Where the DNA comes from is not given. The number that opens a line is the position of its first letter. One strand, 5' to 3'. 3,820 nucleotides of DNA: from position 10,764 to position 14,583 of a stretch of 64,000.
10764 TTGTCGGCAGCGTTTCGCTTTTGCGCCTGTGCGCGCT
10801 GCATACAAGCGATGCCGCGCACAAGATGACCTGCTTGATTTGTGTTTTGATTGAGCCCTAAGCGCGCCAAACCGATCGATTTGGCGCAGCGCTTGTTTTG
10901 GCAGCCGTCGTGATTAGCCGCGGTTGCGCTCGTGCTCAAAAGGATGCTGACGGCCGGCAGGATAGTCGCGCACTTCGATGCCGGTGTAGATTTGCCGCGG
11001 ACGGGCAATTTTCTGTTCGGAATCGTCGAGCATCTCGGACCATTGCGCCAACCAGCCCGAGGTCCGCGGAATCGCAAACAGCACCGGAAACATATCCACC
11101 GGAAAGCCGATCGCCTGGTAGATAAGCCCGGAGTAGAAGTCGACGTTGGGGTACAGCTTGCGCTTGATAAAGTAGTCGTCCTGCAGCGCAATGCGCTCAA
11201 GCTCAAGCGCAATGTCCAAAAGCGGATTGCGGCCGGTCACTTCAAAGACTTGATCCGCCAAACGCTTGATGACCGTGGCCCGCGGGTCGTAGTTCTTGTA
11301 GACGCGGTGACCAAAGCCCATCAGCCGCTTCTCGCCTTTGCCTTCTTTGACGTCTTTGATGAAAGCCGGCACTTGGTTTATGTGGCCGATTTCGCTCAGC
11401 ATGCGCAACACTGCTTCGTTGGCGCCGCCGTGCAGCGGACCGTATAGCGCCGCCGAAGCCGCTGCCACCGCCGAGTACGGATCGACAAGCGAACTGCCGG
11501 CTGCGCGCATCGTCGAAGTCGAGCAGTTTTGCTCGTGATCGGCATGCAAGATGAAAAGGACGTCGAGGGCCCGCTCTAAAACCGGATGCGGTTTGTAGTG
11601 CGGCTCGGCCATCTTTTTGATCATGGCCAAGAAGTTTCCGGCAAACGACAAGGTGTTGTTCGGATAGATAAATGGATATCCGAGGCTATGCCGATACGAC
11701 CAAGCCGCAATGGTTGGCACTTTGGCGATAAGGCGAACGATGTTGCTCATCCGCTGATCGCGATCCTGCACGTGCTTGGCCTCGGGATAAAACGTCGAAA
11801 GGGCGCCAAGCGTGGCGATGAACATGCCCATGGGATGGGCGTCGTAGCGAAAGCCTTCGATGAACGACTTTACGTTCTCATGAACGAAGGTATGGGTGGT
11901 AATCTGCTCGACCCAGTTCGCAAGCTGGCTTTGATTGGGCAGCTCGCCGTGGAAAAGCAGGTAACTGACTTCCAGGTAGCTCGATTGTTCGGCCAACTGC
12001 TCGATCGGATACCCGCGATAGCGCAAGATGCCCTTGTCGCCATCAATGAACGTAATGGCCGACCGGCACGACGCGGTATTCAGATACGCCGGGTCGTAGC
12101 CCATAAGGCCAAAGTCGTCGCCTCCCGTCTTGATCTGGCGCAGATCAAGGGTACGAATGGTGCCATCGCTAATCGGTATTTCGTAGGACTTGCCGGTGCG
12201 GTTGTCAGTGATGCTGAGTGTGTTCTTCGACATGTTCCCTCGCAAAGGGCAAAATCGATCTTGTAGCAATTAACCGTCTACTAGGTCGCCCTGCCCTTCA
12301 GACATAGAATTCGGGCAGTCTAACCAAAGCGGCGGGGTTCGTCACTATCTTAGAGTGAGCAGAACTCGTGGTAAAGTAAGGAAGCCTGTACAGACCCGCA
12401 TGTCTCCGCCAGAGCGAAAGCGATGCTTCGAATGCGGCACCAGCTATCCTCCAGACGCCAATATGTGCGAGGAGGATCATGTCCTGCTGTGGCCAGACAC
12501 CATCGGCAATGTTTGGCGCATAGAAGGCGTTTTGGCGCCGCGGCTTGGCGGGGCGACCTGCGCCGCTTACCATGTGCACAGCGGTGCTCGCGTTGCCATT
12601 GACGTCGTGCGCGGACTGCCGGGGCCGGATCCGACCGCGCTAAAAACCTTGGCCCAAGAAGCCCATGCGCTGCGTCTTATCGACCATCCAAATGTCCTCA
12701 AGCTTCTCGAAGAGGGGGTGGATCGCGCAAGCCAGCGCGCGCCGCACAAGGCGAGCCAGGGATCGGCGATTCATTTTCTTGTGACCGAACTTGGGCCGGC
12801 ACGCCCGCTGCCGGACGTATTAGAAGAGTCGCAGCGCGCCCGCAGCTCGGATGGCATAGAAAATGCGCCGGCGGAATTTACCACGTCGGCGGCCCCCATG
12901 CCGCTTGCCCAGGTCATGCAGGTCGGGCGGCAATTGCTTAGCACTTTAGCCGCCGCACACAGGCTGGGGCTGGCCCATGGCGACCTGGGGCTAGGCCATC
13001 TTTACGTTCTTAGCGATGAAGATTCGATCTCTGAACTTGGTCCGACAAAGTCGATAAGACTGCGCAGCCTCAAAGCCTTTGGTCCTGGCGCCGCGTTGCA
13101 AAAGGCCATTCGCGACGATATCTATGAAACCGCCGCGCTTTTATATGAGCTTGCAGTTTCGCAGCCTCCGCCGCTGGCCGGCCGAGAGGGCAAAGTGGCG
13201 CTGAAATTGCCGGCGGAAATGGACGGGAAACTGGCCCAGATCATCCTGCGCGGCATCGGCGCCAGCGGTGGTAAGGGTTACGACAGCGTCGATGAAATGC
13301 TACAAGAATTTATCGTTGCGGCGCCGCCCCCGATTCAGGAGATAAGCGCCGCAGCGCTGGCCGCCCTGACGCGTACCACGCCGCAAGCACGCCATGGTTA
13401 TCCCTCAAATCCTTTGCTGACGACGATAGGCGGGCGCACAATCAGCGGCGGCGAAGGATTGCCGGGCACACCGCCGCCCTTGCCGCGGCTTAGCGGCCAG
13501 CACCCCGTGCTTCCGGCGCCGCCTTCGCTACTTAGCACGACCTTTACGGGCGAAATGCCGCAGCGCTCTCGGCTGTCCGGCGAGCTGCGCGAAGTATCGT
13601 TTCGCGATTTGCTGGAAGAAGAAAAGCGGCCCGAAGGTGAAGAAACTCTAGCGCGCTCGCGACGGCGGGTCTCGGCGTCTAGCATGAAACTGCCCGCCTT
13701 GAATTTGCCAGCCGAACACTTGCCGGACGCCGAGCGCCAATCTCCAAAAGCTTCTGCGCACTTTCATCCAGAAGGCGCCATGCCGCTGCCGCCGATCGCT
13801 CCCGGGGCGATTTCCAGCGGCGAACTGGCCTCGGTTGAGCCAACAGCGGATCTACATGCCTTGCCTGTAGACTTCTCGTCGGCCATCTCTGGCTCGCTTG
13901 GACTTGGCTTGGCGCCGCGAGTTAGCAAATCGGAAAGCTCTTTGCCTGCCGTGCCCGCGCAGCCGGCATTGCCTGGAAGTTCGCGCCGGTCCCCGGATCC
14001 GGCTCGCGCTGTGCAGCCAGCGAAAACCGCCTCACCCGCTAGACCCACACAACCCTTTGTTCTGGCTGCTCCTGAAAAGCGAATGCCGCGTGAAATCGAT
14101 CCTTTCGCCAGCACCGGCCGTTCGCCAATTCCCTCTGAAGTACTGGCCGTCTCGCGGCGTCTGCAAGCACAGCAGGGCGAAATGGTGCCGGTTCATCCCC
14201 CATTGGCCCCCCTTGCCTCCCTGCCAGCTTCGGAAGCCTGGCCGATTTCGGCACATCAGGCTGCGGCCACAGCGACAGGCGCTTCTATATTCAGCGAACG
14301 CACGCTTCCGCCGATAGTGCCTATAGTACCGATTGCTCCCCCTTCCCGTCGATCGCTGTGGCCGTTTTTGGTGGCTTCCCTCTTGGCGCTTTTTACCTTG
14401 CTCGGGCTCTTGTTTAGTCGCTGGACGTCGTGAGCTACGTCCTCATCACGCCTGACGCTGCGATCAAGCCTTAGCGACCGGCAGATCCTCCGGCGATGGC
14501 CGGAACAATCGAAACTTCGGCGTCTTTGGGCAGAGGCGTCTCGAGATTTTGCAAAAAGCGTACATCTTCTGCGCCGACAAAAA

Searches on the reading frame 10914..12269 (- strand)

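Call 32: search_protein_families(library=pfam, proteins=[window:10914-12269:-], max_evalue=0.0001)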
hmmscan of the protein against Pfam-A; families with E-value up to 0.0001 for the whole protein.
window:10914-12269:- (451 aa): 1 family
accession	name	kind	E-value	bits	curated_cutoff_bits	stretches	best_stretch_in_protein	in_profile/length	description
PF00285.26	Citrate_synt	-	1.4e-139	465.5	27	1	64-425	4-357/357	Citrate synthase, C-terminal domain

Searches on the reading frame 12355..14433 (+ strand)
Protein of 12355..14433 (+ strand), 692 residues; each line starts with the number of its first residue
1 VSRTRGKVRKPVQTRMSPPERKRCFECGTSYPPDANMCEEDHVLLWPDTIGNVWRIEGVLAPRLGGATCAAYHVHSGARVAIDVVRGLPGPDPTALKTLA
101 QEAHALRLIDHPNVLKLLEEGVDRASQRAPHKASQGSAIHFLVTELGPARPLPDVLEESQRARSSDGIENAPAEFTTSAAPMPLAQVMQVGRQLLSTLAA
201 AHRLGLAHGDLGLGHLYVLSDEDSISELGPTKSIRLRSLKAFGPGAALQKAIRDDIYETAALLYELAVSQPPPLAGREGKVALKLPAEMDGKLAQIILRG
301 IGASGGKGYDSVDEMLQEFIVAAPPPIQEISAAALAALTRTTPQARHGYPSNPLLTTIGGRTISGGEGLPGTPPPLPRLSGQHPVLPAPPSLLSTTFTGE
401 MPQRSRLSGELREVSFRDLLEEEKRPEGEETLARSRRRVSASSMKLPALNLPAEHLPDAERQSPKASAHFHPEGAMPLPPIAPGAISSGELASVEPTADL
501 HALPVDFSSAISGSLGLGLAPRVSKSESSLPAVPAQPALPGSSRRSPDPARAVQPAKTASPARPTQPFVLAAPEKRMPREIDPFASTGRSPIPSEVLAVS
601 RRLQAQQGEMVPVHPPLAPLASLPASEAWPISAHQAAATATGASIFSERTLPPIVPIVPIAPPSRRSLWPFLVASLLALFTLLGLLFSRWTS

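Call 8: search_protein_families(library=pfam, proteins=[window:12355-14433:+], max_evalue=0.01)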
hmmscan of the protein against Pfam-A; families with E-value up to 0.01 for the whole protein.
window:12355-14433:+ (692 aa): 0 families

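Call 41: search_protein_families(library=ncbifam, proteins=[window:12355-14433:+], max_evalue=0.001)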
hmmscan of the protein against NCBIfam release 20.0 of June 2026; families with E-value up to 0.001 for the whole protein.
window:12355-14433:+ (692 aa): 1 family
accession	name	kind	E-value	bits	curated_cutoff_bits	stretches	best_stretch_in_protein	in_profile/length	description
NF033483.0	PknB_PASTA_kin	equivalog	5.7e-05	22.3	450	0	77-161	32-103/563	Stk1 family PASTA domain-containing Ser/Thr kinase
